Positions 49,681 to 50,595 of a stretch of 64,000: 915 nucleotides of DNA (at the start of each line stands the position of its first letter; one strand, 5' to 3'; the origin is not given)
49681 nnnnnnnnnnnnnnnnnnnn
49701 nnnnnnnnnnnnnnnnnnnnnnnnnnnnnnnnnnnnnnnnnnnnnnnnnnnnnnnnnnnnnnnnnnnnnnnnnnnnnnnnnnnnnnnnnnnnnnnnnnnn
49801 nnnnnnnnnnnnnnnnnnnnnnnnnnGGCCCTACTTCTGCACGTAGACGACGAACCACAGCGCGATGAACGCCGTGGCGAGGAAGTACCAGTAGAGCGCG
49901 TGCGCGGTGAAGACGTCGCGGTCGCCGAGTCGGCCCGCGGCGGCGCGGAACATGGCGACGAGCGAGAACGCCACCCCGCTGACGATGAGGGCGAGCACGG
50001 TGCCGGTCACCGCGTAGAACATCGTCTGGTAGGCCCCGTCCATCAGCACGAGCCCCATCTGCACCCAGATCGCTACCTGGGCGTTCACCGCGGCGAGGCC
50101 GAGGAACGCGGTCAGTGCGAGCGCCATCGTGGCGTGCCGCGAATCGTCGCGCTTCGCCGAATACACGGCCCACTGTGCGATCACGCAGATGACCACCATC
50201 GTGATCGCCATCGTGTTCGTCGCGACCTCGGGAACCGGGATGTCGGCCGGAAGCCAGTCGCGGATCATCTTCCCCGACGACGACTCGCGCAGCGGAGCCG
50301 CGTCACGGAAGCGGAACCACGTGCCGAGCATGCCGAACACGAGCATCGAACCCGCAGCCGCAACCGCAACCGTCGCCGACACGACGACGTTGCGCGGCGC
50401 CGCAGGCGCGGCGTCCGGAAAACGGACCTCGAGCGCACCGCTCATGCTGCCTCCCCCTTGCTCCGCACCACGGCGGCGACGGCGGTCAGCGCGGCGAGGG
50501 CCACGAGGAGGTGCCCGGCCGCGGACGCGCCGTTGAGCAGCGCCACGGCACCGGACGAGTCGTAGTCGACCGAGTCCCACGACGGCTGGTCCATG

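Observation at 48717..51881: Ligand-less 'ghost' paralogues of oxidase subunits I, III and a II/IV-like protein inserted between ctaB and ctaC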

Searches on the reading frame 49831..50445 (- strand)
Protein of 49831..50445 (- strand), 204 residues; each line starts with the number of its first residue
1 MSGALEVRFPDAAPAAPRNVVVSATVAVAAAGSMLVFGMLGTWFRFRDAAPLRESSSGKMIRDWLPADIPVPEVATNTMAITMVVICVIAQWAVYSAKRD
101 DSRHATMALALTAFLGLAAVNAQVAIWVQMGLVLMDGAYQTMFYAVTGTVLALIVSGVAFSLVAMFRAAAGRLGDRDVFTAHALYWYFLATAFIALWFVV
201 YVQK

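Call 3: search_protein_families(library=pfam, proteins=[window:49831-50445:-], max_evalue=1)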
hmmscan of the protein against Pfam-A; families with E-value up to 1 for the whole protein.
window:49831-50445:- (204 aa): 3 families
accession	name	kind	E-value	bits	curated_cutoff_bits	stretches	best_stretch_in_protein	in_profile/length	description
PF00510.24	COX3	-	9.2e-10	39.2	23.8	1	83-202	134-255/258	Cytochrome c oxidase subunit III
PF07178.16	TraL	-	0.0011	19.7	24.4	1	134-189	17-72/90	TraL protein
PF01956.21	EMC3_TMCO1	-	0.13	12.5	27.1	0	137-192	103-155/169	Integral membrane protein EMC3/TMCO1-like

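Call 8: search_protein_families(library=ncbifam, proteins=[window:49831-50445:-], max_evalue=1)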
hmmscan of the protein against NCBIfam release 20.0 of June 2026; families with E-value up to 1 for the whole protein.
window:49831-50445:- (204 aa): 4 families
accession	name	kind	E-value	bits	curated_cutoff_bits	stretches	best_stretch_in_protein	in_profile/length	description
NF050119.1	aa3_CtaE_Actin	exception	1.1e-11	45.3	190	1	25-202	15-188/190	aa3-type cytochrome oxidase subunit III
TIGR02842.1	CyoC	equivalog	2.8e-05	24.5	223.75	1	71-202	42-176/180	cytochrome o ubiquinol oxidase subunit III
TIGR02897.1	QoxC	equivalog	0.00028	21.1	239.9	1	83-202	62-186/190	cytochrome aa3 quinol oxidase subunit III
NF009243.0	PRK12599.1-2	equivalog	0.097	13.4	95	1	72-120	30-80/91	putative monovalent cation/H+ antiporter subunit F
